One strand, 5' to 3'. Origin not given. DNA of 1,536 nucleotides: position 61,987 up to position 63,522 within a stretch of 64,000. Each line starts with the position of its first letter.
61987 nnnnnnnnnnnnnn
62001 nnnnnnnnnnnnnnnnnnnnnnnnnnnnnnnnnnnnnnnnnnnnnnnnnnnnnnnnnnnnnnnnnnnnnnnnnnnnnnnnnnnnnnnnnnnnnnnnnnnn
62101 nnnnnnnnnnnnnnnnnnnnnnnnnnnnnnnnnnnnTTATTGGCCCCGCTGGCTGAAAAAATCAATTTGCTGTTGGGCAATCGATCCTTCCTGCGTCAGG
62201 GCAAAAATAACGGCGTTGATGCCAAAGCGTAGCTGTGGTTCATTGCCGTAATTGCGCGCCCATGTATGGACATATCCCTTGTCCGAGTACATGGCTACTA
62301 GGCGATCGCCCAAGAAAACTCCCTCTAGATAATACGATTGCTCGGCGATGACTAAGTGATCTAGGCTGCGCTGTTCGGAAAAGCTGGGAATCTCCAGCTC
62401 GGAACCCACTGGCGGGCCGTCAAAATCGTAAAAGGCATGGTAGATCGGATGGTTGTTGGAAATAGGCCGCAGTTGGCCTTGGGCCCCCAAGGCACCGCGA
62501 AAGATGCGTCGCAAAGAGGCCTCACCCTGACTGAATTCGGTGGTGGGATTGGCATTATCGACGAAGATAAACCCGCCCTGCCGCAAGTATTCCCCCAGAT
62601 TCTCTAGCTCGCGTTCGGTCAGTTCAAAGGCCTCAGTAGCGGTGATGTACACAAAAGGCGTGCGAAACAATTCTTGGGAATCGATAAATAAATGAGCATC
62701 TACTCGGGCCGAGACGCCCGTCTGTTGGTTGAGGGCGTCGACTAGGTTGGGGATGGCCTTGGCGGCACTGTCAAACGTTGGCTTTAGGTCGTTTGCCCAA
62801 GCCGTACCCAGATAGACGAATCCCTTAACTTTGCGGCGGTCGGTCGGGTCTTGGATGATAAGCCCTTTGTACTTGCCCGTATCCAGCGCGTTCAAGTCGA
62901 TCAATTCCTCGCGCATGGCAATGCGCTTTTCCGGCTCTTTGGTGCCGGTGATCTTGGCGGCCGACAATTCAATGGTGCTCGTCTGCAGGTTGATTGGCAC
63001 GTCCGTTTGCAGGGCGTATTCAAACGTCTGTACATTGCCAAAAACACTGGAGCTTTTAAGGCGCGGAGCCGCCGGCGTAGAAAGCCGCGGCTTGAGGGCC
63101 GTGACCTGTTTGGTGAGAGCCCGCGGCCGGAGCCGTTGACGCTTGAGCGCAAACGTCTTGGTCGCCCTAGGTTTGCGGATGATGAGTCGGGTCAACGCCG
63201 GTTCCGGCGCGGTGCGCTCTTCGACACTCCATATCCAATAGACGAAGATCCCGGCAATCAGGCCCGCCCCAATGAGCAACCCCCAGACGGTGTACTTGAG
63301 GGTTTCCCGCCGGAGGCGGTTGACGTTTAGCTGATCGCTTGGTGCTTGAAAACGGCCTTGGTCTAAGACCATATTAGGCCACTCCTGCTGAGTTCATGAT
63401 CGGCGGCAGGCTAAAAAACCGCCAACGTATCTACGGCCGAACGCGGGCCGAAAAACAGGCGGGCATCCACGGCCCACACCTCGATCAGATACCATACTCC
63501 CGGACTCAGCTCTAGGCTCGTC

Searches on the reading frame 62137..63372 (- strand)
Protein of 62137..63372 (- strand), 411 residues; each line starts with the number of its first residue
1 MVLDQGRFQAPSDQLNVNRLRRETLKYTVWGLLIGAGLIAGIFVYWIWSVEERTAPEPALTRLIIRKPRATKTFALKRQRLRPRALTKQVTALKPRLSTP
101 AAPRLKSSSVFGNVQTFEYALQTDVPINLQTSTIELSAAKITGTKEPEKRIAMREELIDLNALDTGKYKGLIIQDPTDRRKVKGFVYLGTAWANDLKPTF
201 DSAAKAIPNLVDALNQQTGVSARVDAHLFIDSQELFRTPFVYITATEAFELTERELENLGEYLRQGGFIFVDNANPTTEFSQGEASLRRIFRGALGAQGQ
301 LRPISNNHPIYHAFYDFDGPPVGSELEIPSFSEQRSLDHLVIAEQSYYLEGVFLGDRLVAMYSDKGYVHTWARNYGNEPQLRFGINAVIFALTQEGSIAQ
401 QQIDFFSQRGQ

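Call 29: search_protein_families(library=pfam, proteins=[window:62137-63372:-], max_evalue=0.001)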
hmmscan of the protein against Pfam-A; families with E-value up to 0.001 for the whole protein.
window:62137-63372:- (411 aa): 1 family
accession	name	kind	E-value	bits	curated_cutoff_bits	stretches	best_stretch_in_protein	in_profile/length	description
PF13709.12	DUF4159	-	2.4e-30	106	25.9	1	197-392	9-202/202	Domain of unknown function (DUF4159)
